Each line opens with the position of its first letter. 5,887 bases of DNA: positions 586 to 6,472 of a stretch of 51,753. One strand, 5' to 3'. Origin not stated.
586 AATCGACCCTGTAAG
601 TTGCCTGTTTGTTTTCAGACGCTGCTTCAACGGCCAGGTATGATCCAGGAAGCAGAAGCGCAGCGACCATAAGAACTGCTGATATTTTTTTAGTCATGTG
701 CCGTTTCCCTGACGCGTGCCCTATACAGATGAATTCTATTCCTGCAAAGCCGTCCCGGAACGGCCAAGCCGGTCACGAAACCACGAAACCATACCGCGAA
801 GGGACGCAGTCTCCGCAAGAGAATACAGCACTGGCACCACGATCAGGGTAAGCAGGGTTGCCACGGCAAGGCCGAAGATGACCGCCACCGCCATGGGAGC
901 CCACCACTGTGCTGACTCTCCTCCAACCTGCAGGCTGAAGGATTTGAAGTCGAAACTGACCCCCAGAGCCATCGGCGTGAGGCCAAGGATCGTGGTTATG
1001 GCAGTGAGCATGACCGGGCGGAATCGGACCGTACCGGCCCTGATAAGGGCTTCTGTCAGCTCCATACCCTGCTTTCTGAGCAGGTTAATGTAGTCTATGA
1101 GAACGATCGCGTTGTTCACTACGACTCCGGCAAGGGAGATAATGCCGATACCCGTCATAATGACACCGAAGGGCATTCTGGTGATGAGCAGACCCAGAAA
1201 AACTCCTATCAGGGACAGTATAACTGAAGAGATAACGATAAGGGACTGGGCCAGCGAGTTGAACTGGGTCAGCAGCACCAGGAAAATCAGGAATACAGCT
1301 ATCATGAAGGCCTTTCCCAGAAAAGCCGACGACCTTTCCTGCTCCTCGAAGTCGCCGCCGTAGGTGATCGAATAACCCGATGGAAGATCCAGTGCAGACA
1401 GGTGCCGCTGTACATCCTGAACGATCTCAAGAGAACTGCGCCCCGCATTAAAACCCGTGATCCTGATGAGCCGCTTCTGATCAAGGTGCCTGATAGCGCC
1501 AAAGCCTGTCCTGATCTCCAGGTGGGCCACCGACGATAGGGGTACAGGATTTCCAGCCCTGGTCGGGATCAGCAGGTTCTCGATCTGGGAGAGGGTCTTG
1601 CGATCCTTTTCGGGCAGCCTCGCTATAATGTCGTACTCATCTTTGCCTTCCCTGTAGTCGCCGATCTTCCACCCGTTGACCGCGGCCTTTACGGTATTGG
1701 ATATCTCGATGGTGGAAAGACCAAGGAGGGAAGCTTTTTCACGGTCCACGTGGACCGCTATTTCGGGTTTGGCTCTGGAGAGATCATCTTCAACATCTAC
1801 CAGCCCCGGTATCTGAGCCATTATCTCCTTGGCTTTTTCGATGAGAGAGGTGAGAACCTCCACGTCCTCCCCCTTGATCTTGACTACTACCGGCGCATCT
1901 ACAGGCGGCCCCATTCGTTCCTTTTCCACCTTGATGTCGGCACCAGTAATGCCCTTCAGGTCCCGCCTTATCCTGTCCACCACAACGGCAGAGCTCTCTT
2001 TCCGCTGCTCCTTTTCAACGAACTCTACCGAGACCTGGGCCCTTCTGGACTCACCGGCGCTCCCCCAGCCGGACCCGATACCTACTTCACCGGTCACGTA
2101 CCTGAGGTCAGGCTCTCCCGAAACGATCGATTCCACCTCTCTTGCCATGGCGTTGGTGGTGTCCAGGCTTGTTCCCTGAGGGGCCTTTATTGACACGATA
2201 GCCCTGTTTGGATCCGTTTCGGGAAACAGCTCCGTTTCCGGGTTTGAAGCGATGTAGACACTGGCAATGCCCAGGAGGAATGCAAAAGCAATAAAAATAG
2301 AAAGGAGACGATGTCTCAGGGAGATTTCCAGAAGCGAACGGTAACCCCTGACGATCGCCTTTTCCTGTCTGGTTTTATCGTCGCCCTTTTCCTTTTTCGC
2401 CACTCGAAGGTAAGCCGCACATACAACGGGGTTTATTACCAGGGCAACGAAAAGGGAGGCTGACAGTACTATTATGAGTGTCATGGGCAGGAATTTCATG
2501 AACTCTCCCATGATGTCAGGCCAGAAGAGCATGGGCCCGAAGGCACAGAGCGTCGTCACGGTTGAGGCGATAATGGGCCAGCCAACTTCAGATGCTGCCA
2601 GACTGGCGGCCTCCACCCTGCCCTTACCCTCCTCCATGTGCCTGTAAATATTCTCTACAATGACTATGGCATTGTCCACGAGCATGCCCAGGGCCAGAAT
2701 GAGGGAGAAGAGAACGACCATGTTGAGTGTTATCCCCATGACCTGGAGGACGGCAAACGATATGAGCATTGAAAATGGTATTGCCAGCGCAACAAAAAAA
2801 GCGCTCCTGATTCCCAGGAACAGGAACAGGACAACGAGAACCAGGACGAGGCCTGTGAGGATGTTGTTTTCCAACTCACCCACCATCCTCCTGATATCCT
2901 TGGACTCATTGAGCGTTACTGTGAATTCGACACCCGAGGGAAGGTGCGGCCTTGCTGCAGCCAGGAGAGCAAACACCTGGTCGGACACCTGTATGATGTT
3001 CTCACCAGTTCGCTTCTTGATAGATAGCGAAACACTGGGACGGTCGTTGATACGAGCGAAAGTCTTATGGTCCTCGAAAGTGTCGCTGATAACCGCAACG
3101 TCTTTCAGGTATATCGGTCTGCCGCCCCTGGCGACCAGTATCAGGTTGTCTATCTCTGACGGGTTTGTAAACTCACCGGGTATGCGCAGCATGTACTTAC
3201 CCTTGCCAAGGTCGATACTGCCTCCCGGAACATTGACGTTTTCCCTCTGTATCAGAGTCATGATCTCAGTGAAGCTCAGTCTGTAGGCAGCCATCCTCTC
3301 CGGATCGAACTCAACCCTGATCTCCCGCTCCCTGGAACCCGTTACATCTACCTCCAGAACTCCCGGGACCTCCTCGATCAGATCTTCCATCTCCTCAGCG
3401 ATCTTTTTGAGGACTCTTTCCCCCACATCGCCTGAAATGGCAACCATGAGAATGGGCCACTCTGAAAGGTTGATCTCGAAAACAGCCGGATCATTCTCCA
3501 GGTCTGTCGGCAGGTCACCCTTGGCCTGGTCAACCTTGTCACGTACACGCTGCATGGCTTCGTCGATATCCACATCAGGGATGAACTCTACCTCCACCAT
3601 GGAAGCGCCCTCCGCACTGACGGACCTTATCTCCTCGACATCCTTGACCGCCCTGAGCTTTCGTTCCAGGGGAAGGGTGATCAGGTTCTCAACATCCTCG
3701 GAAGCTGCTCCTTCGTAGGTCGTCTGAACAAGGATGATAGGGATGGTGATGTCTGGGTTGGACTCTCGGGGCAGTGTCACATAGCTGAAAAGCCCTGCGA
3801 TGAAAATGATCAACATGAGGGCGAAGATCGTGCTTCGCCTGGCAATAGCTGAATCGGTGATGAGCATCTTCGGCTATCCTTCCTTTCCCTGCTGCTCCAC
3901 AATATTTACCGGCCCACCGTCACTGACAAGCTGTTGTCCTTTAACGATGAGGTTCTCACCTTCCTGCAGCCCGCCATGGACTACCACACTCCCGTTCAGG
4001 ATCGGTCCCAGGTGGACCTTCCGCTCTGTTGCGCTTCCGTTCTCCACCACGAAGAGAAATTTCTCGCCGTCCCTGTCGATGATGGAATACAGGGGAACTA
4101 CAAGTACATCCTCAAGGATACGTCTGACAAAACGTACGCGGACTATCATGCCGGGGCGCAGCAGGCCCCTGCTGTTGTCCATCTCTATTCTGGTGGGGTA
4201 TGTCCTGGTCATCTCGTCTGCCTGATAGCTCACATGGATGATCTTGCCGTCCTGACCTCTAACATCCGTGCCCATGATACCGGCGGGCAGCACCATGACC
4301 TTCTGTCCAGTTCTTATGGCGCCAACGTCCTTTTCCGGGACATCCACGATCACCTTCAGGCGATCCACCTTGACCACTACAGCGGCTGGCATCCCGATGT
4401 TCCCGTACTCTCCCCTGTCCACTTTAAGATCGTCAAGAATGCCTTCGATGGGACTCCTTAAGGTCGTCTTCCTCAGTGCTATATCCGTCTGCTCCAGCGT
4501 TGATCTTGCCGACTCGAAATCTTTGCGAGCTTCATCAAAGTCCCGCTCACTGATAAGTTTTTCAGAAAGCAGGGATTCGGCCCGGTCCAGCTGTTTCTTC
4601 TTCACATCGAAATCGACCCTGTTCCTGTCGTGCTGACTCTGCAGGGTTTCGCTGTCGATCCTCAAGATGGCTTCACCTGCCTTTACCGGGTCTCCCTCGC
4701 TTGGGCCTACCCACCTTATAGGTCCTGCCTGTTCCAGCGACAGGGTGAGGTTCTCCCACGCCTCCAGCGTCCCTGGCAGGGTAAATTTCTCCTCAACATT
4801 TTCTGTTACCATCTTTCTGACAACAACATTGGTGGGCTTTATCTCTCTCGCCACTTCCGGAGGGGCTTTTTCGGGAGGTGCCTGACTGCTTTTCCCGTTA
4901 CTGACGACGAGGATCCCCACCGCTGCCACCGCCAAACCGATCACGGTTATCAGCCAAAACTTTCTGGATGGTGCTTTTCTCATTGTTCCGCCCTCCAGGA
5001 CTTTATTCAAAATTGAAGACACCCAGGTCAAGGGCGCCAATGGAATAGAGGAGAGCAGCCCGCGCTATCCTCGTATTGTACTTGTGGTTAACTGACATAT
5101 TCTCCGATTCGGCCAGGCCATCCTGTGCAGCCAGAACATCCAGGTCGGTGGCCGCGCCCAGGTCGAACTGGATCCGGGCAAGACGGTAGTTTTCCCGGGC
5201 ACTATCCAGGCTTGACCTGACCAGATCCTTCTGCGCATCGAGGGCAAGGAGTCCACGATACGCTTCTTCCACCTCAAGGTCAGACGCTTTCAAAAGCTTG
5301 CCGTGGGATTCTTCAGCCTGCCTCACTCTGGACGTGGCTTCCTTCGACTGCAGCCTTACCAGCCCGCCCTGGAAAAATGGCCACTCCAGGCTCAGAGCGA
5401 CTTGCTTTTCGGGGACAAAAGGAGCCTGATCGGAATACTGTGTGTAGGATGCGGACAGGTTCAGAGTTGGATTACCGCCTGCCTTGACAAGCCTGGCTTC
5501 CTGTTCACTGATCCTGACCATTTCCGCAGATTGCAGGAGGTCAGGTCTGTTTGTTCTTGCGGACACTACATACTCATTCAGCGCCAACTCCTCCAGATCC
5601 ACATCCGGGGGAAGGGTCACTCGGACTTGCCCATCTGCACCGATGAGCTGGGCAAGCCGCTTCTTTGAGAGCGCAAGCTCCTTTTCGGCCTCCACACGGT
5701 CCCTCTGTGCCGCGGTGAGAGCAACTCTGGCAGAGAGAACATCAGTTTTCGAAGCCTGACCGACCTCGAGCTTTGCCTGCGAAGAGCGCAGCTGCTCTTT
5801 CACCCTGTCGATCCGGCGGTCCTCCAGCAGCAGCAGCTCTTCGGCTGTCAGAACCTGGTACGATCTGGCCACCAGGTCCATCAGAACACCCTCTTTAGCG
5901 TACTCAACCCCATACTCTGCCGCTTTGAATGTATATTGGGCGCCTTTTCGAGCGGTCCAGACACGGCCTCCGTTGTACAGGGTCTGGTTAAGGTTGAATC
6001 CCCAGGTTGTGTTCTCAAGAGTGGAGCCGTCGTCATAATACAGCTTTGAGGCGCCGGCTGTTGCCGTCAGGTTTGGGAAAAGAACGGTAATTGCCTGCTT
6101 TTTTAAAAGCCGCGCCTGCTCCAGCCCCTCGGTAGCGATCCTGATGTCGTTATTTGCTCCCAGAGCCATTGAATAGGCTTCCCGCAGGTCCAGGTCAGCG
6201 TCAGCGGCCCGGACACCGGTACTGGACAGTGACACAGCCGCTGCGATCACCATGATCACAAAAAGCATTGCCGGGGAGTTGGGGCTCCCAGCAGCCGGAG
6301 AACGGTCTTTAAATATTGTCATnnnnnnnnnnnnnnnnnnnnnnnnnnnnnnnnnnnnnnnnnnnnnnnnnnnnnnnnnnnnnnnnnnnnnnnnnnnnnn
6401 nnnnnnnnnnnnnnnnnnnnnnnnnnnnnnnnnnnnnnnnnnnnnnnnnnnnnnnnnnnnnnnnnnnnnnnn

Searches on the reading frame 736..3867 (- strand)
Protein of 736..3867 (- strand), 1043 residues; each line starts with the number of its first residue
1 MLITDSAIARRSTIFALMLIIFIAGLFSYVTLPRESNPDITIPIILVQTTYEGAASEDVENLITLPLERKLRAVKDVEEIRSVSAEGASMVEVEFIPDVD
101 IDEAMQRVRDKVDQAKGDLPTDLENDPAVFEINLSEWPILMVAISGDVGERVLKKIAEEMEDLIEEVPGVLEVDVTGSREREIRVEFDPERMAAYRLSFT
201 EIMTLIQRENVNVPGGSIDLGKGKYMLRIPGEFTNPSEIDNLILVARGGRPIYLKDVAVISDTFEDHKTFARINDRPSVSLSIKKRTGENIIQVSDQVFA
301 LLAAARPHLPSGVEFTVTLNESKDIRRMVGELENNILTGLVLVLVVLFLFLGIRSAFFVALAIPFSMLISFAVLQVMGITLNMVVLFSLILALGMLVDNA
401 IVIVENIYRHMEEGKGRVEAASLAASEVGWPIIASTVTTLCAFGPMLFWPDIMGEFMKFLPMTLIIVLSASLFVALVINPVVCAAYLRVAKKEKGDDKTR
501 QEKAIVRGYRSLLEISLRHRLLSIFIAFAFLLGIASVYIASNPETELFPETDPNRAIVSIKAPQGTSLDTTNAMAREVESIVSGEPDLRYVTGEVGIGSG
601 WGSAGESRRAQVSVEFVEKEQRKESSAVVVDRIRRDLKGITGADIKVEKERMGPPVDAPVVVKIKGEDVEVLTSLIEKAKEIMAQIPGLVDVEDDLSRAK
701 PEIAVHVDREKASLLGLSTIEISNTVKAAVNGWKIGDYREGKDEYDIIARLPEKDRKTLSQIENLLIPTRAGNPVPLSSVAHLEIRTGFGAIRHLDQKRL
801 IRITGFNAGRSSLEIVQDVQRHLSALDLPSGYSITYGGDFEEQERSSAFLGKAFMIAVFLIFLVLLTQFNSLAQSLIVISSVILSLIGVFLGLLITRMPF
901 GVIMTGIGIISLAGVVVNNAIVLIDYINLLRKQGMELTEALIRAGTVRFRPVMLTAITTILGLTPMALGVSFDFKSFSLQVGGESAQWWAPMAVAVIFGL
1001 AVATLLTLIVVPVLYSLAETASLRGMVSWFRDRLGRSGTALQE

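Call 20: search_protein_families(library=pfam, proteins=[window:736-3867:-], max_evalue=0.0001)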
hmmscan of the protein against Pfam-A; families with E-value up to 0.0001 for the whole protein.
window:736-3867:- (1043 aa): 2 families
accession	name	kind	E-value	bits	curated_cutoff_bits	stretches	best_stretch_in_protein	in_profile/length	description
PF00873.25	ACR_tran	-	1.4e-230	768.3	28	1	5-1018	3-1020/1021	AcrB/AcrD/AcrF family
PF03176.21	MMPL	-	3.1e-05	23.5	20.5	1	290-449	102-268/333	MMPL family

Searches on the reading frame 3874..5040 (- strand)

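Call 20: search_protein_families(library=pfam, proteins=[window:3874-5040:-], max_evalue=0.0001)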
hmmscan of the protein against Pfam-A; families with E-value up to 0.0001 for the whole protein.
window:3874-5040:- (388 aa): 2 families
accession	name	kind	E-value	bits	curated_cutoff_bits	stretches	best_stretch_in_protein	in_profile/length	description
PF16576.10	HlyD_D23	-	2.4e-22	79.7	30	1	105-300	27-214/214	Barrel-sandwich domain of CusB or HlyD membrane-fusion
PF13437.12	HlyD_3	-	4.5e-12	47.1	22.2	1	193-297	1-106/106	HlyD family secretion protein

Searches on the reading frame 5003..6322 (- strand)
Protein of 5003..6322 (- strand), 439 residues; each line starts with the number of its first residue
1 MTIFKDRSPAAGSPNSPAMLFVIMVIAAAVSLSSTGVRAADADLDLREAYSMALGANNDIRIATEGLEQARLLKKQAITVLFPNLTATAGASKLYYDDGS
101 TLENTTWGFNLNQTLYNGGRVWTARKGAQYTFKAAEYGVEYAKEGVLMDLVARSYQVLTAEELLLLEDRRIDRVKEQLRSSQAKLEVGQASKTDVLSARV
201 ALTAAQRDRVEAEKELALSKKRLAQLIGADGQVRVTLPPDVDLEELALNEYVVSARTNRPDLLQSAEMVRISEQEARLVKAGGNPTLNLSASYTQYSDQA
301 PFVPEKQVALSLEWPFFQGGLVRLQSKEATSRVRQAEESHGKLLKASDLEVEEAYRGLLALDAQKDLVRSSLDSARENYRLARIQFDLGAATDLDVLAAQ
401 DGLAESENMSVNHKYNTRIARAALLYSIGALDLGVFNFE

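Call 20: search_protein_families(library=pfam, proteins=[window:5003-6322:-], max_evalue=0.0001)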
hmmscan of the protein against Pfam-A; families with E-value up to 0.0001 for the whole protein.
window:5003-6322:- (439 aa): 1 family
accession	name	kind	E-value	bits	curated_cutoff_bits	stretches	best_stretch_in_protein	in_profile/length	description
PF02321.23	OEP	-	7.5e-54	182.8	22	2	248-429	1-187/187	Outer membrane efflux protein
